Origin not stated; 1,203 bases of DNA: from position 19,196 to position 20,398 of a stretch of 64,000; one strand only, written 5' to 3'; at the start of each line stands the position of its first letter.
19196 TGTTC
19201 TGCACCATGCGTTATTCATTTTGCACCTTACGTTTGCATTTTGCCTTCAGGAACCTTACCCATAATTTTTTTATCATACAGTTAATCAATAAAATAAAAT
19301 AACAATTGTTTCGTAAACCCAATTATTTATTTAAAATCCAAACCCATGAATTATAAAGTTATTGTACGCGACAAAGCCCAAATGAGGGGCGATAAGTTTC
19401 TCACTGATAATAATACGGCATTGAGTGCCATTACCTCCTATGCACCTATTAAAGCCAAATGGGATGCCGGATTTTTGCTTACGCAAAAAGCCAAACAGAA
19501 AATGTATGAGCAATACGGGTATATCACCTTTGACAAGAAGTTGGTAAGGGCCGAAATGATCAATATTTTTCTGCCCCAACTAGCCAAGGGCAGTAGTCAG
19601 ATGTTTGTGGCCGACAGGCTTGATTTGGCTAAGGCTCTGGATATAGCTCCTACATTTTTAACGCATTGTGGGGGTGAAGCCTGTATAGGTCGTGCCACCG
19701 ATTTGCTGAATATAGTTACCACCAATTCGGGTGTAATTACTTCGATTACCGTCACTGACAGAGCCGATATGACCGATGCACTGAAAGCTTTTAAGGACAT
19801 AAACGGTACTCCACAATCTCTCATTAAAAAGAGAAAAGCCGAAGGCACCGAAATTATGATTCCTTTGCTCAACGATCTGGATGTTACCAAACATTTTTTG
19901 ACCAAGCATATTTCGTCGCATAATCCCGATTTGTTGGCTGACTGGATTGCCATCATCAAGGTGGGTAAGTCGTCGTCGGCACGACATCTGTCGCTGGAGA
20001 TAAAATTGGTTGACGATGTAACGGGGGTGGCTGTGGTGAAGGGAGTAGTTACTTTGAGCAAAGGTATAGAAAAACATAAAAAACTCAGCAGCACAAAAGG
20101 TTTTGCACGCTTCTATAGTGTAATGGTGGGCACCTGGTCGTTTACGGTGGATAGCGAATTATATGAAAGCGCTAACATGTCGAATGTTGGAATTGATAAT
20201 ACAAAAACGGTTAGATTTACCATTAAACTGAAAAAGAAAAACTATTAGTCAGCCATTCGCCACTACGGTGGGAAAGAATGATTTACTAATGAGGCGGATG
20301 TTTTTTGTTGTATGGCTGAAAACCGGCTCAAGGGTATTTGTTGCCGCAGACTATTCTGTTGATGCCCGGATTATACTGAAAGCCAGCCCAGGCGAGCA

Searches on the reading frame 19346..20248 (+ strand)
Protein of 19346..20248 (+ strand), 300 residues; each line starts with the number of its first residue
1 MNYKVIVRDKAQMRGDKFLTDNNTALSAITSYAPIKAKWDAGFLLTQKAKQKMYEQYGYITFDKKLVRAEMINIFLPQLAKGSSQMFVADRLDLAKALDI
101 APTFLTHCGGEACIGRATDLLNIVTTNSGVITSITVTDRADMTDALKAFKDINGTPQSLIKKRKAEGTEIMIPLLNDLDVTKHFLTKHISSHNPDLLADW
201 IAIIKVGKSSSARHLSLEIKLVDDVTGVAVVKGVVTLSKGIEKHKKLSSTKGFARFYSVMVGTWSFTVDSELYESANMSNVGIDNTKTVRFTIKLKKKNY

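Call 6: search_protein_families(library=pfam, proteins=[window:19346-20248:+], max_evalue=0.01)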
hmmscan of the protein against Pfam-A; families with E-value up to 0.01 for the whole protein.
window:19346-20248:+ (300 aa): 1 family
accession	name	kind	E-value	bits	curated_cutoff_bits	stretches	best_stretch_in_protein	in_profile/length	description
PF13620.12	CarboxypepD_reg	-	0.0027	18.5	32.3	1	222-295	7-81/82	Carboxypeptidase regulatory-like domain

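Call 13: find_related_loci(query=window:19346-20248:+, collection=genome_contigs, flank=4000)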
Query window:19346-20248:+ (300 aa) in genome_contigs; peptide patterns used: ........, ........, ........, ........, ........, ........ (x = any residue, [..] = any of these).
259 stretches matched a pattern; 1 encode a relative of the query (tblastn E <= 1e-3); 1 distinct loci.
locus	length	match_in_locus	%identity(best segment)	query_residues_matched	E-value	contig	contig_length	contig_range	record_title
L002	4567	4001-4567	97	1-189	4e-126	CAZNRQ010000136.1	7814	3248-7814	MAG TPA_asm: uncultured Bacteroidales bacterium isolate SRP142039_co2_135 genome assembly, contig: NODE_8781_length_7814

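Call 17: find_encoding_contigs(protein=window:19346-20248:+, flank=3000, max_places=10)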
Protein window:19346-20248:+ (300 aa): 8 contigs read that carry it; 7 places shown.
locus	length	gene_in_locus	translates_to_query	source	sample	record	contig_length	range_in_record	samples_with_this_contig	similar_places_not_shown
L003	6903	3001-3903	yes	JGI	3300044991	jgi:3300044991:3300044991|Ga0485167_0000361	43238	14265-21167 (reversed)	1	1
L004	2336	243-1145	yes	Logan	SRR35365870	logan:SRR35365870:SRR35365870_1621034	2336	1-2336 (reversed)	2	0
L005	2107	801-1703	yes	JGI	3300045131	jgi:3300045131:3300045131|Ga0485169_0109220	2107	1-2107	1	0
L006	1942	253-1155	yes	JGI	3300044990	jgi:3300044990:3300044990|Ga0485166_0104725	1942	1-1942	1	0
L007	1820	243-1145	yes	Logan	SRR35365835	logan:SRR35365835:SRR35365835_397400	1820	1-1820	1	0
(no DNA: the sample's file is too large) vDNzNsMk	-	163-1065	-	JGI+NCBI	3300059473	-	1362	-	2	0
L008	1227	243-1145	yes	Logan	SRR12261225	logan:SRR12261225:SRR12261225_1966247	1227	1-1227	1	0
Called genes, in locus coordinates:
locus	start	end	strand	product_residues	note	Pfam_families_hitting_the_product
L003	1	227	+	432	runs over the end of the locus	-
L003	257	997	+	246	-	PF01522:Polysacc_deac_1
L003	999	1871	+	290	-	-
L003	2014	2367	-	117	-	PF01381:HTH_3 (weak)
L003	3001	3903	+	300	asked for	-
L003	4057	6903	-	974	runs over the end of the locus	PF01565:FAD_binding_4, PF02913:FAD-oxidase_C, PF13183:Fer4_8 (weak), PF13534:Fer4_17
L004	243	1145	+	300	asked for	-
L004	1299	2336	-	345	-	?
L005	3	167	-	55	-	?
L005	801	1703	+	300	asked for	-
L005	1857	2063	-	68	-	-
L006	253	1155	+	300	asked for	-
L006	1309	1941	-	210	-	?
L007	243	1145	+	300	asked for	-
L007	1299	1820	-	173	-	?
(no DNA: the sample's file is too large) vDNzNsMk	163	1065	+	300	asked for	-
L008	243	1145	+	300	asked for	-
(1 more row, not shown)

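Call 23: search_protein_families(library=ncbifam, proteins=[window:19346-20248:+], max_evalue=0.01)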
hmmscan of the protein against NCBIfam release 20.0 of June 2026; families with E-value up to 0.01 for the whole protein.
window:19346-20248:+ (300 aa): 0 families

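Call 25: find_homologous_proteins(query=window:19346-20248:+, max_evalue=0.001)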
Query window:19346-20248:+ (300 aa): 1 proteins with E <= 0.001 among 1343 candidates.
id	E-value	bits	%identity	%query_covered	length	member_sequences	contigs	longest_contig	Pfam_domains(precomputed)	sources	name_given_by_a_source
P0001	3.9e-123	428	97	67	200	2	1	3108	-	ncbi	ncbi:MAG: hypothetical protein WCL06_11355, partial [Bacteroidota bacterium]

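Call 27: find_encoding_contigs(protein=P0001, flank=4000, max_places=10)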
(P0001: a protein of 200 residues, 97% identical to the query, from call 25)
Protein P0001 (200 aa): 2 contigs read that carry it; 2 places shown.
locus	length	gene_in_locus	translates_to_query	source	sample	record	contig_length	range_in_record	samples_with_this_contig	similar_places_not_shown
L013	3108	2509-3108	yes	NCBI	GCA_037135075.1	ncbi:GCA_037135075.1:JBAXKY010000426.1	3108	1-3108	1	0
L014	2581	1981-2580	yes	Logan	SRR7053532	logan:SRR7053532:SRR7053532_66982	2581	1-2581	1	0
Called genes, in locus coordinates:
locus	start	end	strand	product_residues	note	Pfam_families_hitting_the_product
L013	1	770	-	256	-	PF25917:BSH_RND, PF25973:BSH_CzcB, PF25885:HH_EMRA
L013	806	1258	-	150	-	PF12802:MarR_2, PF01047:MarR, PF13412:HTH_24 (faint)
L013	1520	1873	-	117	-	PF01381:HTH_3 (weak)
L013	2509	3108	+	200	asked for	?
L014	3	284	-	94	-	?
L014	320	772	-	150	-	PF12802:MarR_2, PF01047:MarR, PF13412:HTH_24 (faint)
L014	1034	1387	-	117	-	PF01381:HTH_3 (weak)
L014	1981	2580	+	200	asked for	?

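Call 34: search_protein_representatives(protein=window:19346-20248:+)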
Query: 300 residues. Proteins with E-value up to 0.001 (for the whole library): 126; up to 1e-10: 87; up to 1e-30: 30. The best 126 are listed.
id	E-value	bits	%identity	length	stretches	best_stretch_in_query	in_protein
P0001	1.3e-123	428.2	97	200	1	1-200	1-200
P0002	4.2e-61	223.1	39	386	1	1-298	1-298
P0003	3.6e-52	193.8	38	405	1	7-299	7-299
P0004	1.9e-48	181.6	47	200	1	107-299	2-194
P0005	2.3e-48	181.3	36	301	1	12-298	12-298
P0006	1.4e-47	178.7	37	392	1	5-295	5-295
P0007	2.4e-43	164.9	35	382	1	1-295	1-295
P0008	1.5e-41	159.0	35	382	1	2-296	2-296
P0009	3.3e-40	154.6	35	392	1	7-297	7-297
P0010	4.9e-40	154.0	36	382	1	6-297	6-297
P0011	5.0e-40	154.0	33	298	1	5-297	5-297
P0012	6.8e-40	153.5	34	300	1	7-298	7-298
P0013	2.1e-38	148.7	32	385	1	8-299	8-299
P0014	3.8e-38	147.8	31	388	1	12-298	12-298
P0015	3.8e-37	144.5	34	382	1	6-297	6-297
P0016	1.6e-35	139.2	30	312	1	15-297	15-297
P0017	4.3e-35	137.8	32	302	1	1-297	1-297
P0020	1.8e-34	135.8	31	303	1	5-296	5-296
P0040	1.1e-27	113.5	29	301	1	1-296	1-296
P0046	5.9e-26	107.8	28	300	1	10-299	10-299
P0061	3.5e-21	92.2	27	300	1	8-297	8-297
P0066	4.1e-19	85.4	24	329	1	13-296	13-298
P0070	2.0e-17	79.9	24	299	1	10-292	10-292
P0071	6.7e-17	78.1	22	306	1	15-297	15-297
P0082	4.5e-13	65.6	25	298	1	17-292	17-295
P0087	2.1e-11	60.1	25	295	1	11-296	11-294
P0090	5.8e-09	52.1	25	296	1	1-297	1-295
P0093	2.7e-08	49.9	24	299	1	14-296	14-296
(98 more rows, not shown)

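Call 35: find_encoding_contigs(protein=P0002, flank=3000, max_places=3)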
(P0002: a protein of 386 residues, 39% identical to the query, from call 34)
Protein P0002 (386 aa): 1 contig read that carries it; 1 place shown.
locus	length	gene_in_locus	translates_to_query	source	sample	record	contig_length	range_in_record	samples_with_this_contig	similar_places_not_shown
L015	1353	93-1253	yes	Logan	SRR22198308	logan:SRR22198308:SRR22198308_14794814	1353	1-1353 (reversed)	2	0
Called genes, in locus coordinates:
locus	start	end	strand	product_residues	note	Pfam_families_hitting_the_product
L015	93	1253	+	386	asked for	PF13620:CarboxypepD_reg (faint)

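Call 38: find_encoding_contigs(protein=P0003, flank=3000, max_places=4)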
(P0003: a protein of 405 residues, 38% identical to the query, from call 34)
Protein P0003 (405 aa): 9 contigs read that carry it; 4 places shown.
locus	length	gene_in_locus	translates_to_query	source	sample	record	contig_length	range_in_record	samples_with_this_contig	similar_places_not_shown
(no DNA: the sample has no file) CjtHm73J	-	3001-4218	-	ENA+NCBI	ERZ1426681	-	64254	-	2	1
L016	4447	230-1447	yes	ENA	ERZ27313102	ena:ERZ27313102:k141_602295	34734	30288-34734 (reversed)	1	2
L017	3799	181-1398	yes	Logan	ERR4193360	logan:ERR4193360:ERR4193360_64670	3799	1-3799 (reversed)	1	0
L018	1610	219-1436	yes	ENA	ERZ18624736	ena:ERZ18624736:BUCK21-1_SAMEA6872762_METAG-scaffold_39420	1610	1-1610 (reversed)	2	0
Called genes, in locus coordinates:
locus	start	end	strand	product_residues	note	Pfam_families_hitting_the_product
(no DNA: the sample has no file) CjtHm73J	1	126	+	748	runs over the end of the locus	PF18911:PKD_4 (weak), PF13585:CHU_C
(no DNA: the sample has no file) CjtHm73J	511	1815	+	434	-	PF09603:Fib_succ_major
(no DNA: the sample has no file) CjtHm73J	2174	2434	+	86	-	-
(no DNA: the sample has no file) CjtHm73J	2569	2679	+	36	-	-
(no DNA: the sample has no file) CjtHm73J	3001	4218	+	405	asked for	PF13620:CarboxypepD_reg (faint)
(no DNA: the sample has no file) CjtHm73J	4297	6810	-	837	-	PF09586:YfhO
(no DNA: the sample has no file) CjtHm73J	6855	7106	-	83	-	-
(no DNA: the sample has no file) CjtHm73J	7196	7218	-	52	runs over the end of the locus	PF00468:Ribosomal_L34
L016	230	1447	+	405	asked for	PF13620:CarboxypepD_reg (faint)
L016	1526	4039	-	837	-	PF09586:YfhO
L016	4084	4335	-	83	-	-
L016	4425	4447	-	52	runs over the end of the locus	PF00468:Ribosomal_L34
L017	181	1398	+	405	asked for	PF13620:CarboxypepD_reg (faint)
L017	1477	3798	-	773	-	?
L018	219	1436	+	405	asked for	PF13620:CarboxypepD_reg (faint)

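Call 39: find_encoding_contigs(protein=P0005, flank=3000, max_places=4)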
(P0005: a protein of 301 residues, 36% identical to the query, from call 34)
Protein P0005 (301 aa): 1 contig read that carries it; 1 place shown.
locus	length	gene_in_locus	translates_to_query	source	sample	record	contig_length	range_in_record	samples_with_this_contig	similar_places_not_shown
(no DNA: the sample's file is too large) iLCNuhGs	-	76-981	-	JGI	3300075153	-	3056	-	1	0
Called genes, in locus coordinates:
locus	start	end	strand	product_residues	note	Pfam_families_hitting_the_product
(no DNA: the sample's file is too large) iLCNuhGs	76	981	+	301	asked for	-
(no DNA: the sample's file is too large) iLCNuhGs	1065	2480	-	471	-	PF00171:Aldedh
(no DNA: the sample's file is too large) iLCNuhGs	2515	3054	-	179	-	?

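Call 43: list_cluster_members(proteins=[P0006, P0007, P0008, P0009, P0011, P0012, P0013, P0016, P0017, P0020])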
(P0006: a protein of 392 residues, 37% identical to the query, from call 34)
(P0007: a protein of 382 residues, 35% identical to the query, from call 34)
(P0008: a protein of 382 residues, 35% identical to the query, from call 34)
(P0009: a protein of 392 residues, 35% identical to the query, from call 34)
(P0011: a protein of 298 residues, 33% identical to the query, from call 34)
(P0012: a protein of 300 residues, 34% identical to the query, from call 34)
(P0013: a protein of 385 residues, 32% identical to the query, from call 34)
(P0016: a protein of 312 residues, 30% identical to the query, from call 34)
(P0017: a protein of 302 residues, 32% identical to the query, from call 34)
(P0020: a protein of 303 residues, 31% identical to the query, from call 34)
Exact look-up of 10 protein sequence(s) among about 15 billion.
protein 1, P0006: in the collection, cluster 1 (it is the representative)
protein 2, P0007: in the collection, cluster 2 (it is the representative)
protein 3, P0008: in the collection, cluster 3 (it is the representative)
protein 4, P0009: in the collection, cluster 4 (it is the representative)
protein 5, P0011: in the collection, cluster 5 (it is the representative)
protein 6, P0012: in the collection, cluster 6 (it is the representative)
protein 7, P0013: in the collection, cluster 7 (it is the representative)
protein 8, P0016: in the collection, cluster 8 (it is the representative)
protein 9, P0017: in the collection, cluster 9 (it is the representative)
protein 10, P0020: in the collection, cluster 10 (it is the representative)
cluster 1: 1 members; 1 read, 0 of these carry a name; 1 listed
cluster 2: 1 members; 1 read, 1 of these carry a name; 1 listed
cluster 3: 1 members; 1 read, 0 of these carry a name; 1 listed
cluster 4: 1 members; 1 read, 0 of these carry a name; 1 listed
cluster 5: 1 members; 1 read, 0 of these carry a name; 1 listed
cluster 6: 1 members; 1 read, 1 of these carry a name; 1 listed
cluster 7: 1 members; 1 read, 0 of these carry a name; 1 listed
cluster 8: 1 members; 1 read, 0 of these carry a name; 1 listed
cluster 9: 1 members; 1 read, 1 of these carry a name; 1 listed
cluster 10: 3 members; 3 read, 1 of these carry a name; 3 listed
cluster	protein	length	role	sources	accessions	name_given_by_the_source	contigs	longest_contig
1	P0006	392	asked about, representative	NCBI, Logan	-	-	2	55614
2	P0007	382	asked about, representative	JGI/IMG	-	hypothetical protein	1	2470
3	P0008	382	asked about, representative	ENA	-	-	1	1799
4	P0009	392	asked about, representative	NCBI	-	-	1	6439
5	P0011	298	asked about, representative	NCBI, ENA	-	-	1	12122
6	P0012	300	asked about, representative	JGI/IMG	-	hypothetical protein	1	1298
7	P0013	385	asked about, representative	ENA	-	-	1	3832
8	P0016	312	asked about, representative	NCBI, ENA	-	-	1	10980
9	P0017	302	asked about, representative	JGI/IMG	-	hypothetical protein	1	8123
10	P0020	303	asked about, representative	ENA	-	-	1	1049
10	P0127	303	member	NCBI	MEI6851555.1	MAG: carboxypeptidase-like regulatory domain-containing protein [Bacteroidota bacterium]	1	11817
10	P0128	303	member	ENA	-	-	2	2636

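Call 44: search_dna_similar(query=window:19346-20248:+, collection=phages, mode=protein, max_evalue=0.001)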
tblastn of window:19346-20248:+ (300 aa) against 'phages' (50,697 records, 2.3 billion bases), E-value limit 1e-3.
No match.

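Call 45: search_dna_similar(query=window:19346-20248:+, collection=plasmids, mode=protein, max_evalue=0.001)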
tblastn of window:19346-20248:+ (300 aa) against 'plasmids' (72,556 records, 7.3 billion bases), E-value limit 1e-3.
No match.
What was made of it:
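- Closest known: Iteron arrays with their Rep gene. Different: The context is chromosomal, with no hit in 72,556 plasmids or 50,697 phages (calls 44, 45).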

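Call 46: find_encoding_contigs(protein=P0006, flank=3500, max_places=3)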
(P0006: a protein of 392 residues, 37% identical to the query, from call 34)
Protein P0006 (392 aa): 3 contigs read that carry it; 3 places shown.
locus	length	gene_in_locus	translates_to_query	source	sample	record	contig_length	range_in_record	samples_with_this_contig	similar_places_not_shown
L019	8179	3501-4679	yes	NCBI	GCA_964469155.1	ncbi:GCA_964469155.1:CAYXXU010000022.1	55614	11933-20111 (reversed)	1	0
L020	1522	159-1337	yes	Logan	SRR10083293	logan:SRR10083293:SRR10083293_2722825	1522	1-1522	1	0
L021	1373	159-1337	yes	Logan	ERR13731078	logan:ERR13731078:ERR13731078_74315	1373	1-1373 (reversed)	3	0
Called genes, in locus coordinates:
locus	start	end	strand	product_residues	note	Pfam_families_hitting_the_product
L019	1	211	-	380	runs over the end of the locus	PF24883:NPHP3_N (faint), PF00004:AAA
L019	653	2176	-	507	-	-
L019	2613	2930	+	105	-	-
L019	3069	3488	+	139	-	-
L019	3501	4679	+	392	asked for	PF13620:CarboxypepD_reg, PF17802:SpaA (faint), PF13620:CarboxypepD_reg (weak), PF13715:CarbopepD_reg_2 (weak)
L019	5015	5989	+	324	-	PF00248:Aldo_ket_red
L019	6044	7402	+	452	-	PF11074:DUF2779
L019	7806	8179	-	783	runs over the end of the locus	PF26766:Choice_anch_L, PF13573:SprB (weak), PF00801:PKD, PF18911:PKD_4, PF13585:CHU_C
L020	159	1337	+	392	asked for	PF13620:CarboxypepD_reg, PF17802:SpaA (faint), PF13620:CarboxypepD_reg (weak), PF13715:CarbopepD_reg_2 (weak)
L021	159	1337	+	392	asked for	PF13620:CarboxypepD_reg, PF17802:SpaA (faint), PF13620:CarboxypepD_reg (weak), PF13715:CarbopepD_reg_2 (weak)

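Call 47: find_encoding_contigs(protein=P0011, flank=3500, max_places=3)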
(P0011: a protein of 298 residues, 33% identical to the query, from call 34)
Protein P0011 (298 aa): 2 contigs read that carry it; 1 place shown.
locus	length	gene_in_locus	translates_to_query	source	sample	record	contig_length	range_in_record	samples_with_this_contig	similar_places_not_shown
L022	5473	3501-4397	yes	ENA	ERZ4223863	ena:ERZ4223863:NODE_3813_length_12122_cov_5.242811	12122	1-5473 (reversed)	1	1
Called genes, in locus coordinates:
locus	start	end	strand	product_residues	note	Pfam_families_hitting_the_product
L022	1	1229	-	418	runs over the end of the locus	PF00145:DNA_methylase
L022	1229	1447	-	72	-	PF13560:HTH_31, PF12844:HTH_19, PF01381:HTH_3, PF13443:HTH_26 (weak)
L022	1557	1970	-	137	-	PF03852:Vsr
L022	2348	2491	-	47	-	-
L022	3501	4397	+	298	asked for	PF13620:CarboxypepD_reg (weak)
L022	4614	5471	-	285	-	?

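Call 48: find_encoding_contigs(protein=P0016, flank=3500, max_places=3)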
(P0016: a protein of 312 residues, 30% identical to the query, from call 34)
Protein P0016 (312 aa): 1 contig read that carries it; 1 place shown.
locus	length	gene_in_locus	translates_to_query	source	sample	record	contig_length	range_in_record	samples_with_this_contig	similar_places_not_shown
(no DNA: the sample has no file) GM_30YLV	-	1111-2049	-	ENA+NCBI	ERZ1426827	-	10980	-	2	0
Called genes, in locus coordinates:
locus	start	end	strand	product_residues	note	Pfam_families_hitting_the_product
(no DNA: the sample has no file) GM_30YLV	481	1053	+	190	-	-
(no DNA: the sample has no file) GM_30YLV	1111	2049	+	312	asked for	-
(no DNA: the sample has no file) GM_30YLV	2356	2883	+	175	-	-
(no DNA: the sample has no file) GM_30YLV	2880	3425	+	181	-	PF00881:Nitroreductase, PF14512:TM1586_NiRdase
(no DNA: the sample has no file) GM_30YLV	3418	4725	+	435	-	PF00162:PGK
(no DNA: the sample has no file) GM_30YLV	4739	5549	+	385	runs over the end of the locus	PF00155:Aminotran_1_2, PF01053:Cys_Met_Meta_PP (weak), PF00266:Aminotran_5 (faint), PF01041:DegT_DnrJ_EryC1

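Call 61: find_encoding_contigs(protein=P0127, flank=3500, max_places=3)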
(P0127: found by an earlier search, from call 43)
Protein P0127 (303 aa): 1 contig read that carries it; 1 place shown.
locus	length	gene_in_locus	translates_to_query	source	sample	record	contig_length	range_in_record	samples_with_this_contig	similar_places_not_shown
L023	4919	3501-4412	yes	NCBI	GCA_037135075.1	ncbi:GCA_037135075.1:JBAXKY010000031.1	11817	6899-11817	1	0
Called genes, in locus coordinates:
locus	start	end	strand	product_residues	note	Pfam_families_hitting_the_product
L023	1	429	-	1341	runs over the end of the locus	PF19408:PKD_6, PF18962:Por_Secre_tail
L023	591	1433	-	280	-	PF07719:TPR_2 (faint), PF00515:TPR_1 (faint)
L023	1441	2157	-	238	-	PF10988:DUF2807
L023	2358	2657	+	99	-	PF04397:LytTR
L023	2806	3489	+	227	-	-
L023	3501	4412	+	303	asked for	-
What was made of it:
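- Paralogous modules with different arrays coexist in one MAG, which suggests cognate pairs (calls 27, 61).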

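Call 62: find_encoding_contigs(protein=P0017, flank=3500, max_places=3)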
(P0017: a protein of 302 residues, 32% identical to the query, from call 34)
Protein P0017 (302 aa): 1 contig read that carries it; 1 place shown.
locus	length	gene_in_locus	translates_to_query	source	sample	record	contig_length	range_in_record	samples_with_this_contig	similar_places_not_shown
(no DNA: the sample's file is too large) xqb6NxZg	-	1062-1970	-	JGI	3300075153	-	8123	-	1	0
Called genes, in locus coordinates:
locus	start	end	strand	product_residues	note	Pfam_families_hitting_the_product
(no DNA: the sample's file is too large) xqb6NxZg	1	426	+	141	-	?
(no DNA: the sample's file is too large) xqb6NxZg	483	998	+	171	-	-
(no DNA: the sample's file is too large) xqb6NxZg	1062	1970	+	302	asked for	-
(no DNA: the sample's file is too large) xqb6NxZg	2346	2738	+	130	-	PF14376:Haem_bd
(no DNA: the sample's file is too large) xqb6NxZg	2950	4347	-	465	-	PF00041:fn3 (weak), PF18962:Por_Secre_tail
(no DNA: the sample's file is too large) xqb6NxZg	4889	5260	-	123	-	PF00072:Response_reg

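Call 63: predict_structure(alignment_id=A2)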
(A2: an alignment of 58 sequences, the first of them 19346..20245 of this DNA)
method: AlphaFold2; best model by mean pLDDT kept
length: 300 residues; sequences in the alignment: 58
mean_pLDDT: 95.1   pTM: 0.68
mean pLDDT of the five models: 95.1, 94.9, 94.9, 92.5, 91.3
residues with pLDDT >= 90: 277; 70-90: 17; 50-70: 6; < 50: 0
segments of 3 or more residues with pLDDT < 50: none
pLDDT, mean of each block of 10 residues (from residue 1): 92 97 96 98 97 92 96 98 98 98 97 98 97 98 98 95 96 97 98 98 84 83 97 95 95 94 95 95 90 92
secondary structure, 60 per line:
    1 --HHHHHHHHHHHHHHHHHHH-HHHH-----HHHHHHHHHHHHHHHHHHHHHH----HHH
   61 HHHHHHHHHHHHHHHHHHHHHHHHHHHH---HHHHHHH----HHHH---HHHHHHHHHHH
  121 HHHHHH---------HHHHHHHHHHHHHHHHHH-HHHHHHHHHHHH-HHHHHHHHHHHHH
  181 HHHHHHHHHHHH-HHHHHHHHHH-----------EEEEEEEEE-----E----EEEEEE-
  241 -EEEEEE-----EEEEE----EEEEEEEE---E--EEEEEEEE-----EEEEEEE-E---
elements in order: H3-21 H23-26 H32-53 H58-88 H92-98 H103-106 H110-126 H136-153 H155-166 H168-192 H194-203 E215-223 E234-239 E242-247 E253-257 E262-269 E276-283 E289-295

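Call 68: fold_search(model_id=the predicted structure, library=pdb)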
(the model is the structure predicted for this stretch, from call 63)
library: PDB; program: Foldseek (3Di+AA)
matches with E <= 10: 813; with E <= 0.001: 15
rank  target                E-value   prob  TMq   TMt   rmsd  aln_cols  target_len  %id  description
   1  5aq0_B                5.1e-05  1.00  0.25  0.85   2.1        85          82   21  The structure of the Transthyretin-like domain of the first catalytic domain of the HUMAN Carboxypeptidase D (released 2016-09-28)
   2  1qmu_A                2.1e-04  1.00  0.25  0.20   9.3       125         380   14  Duck carboxypeptidase D domain II (released 2000-10-13)
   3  2nsm                  2.8e-04  1.00  0.26  0.20   5.2       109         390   17  Crystal structure of the human carboxypeptidase N (Kininase I) catalytic domain (released 2007-04-24)
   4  3mn8_B                4.1e-04  1.00  0.24  0.19   9.2       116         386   16  Structure of Drosophila melanogaster carboxypeptidase D isoform 1B short (released 2010-07-28)
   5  3mn8_D                4.5e-04  1.00  0.26  0.20   8.8       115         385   16  Structure of Drosophila melanogaster carboxypeptidase D isoform 1B short (released 2010-07-28)
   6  3mn8_A                4.5e-04  1.00  0.24  0.19   9.2       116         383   16  Structure of Drosophila melanogaster carboxypeptidase D isoform 1B short (released 2010-07-28)
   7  9h68_B                4.7e-04  1.00  0.25  0.19   4.9       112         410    9  Crystal Structure of the spore gernation lytic transglycosylase SleC from Clostridioides difficile in its zymogenic fo (released 2025-02-12)
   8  4v4c_B                5.3e-04  1.00  0.24  0.26   1.7        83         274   20  Crystal Structure of Pyrogallol-Phloroglucinol Transhydroxylase from Pelobacter acidigallici (released 2014-07-09)
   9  9h68_C                5.3e-04  1.00  0.25  0.19   4.3       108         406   10  Crystal Structure of the spore gernation lytic transglycosylase SleC from Clostridioides difficile in its zymogenic fo (released 2025-02-12)
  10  3mn8_C                5.3e-04  1.00  0.25  0.20   8.8       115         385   16  Structure of Drosophila melanogaster carboxypeptidase D isoform 1B short (released 2010-07-28)
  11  8bdw_A                6.2e-04  1.00  0.25  0.70   3.1        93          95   14  Crystal structure of CnaB2 domain from Lactobacillus plantarum (released 2023-02-22)
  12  5aq0_A                6.8e-04  1.00  0.25  0.85   2.1        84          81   20  The structure of the Transthyretin-like domain of the first catalytic domain of the HUMAN Carboxypeptidase D (released 2016-09-28)
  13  6fwv_B                6.8e-04  1.00  0.24  0.14   3.5        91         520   16  The Bacillus anthracis TIE protein (released 2018-08-08)
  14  6fwv_A                6.8e-04  1.00  0.24  0.14   3.5        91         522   16  The Bacillus anthracis TIE protein (released 2018-08-08)
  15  9h68_D                7.2e-04  1.00  0.24  0.18   5.3       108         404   10  Crystal Structure of the spore gernation lytic transglycosylase SleC from Clostridioides difficile in its zymogenic fo (released 2025-02-12)
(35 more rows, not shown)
